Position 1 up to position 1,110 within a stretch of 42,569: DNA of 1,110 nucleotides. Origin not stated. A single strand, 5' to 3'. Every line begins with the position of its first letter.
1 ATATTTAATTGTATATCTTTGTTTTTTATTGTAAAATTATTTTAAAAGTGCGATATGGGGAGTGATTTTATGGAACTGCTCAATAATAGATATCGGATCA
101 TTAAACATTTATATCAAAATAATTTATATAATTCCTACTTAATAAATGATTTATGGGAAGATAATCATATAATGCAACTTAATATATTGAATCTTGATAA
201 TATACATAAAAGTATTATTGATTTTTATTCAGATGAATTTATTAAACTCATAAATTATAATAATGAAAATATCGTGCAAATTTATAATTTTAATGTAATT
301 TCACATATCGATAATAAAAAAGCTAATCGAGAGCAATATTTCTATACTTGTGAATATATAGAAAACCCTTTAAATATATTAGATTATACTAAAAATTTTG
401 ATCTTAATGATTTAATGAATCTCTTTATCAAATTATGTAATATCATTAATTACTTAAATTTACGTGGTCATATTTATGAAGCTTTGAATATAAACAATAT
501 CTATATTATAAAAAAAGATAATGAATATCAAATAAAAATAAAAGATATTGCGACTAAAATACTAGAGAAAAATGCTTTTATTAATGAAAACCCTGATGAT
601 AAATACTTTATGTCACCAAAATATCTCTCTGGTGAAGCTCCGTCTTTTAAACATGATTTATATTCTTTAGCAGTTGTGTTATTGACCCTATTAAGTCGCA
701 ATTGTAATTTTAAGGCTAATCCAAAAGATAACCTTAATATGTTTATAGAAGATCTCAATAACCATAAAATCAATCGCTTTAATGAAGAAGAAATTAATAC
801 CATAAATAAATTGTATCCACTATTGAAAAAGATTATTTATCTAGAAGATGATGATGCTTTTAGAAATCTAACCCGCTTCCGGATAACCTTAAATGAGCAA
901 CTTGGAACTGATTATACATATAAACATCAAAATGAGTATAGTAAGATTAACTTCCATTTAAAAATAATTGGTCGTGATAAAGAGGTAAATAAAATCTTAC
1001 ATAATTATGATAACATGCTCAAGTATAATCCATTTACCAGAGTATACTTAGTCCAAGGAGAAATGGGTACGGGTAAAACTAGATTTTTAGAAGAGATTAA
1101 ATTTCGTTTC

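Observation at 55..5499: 1.8k-aa pseudokinase - STAND NTPase - TPR - GAF - GGDEF - GAF fusion encoded head-on among core genes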

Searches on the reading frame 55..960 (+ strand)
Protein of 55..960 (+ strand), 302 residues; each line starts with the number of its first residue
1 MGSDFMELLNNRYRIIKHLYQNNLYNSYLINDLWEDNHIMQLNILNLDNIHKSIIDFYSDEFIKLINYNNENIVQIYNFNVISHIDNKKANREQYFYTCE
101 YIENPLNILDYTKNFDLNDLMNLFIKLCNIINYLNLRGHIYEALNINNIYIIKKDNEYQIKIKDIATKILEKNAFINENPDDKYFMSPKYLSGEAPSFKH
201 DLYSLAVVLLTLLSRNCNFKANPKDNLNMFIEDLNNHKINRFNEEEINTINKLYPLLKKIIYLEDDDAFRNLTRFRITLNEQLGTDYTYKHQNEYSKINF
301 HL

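Call 13: search_solved_structures(query=window:55-960:+, max_evalue=1, show_alignments=3)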
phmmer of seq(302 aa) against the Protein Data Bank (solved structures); distinct sequences matched with E-value up to 1: 193 (the best 60 are shown).
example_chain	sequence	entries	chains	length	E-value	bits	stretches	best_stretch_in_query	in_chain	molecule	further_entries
8vf6_A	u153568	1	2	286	0.00055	22.8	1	70-232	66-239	Serine/threonine-protein kinase 33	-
7que_A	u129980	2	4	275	0.00067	22.5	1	110-251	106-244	Serine/threonine-protein kinase 17A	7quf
3dfa_A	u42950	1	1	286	0.0011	21.8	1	112-220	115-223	Calcium-dependent protein kinase cgd3_920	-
2wei_A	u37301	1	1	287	0.0011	21.8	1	112-220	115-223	CALMODULIN-DOMAIN PROTEIN KINASE 1, PUTATIVE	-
6tpd_A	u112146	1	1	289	0.0017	21.2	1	112-235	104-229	Tyrosine-protein kinase JAK2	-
3ugc_A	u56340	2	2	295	0.0019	21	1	112-234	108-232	Tyrosine-protein kinase JAK2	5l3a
9t20_A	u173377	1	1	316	0.0022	20.8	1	112-234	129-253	Tyrosine-protein kinase JAK2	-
3igo_A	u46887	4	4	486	0.0023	20.7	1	112-220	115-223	Calmodulin-domain protein kinase 1 | Calmodulin-domain protein kinase 1, putative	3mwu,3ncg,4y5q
9d8s_A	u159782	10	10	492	0.0023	20.7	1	112-220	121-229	Calmodulin-domain protein kinase 1 | Non-specific serine/threonine protein kinase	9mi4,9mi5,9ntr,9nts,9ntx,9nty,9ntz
7teu_A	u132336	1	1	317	0.0023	20.7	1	112-234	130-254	Tyrosine-protein kinase JAK2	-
8p5g_A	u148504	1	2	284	0.0024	20.6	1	45-233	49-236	Serine/threonine-protein kinase ULK1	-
9f32_A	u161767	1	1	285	0.0025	20.6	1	45-233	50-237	Serine/threonine-protein kinase ULK1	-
2jed_A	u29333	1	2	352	0.0027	20.5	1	83-231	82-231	PROTEIN KINASE C THETA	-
5f9e_A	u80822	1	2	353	0.0027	20.5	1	83-231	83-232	Protein kinase C theta type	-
4q9z_A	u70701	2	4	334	0.0029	20.4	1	82-236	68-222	HUMAN PROTEIN KINASE C THETA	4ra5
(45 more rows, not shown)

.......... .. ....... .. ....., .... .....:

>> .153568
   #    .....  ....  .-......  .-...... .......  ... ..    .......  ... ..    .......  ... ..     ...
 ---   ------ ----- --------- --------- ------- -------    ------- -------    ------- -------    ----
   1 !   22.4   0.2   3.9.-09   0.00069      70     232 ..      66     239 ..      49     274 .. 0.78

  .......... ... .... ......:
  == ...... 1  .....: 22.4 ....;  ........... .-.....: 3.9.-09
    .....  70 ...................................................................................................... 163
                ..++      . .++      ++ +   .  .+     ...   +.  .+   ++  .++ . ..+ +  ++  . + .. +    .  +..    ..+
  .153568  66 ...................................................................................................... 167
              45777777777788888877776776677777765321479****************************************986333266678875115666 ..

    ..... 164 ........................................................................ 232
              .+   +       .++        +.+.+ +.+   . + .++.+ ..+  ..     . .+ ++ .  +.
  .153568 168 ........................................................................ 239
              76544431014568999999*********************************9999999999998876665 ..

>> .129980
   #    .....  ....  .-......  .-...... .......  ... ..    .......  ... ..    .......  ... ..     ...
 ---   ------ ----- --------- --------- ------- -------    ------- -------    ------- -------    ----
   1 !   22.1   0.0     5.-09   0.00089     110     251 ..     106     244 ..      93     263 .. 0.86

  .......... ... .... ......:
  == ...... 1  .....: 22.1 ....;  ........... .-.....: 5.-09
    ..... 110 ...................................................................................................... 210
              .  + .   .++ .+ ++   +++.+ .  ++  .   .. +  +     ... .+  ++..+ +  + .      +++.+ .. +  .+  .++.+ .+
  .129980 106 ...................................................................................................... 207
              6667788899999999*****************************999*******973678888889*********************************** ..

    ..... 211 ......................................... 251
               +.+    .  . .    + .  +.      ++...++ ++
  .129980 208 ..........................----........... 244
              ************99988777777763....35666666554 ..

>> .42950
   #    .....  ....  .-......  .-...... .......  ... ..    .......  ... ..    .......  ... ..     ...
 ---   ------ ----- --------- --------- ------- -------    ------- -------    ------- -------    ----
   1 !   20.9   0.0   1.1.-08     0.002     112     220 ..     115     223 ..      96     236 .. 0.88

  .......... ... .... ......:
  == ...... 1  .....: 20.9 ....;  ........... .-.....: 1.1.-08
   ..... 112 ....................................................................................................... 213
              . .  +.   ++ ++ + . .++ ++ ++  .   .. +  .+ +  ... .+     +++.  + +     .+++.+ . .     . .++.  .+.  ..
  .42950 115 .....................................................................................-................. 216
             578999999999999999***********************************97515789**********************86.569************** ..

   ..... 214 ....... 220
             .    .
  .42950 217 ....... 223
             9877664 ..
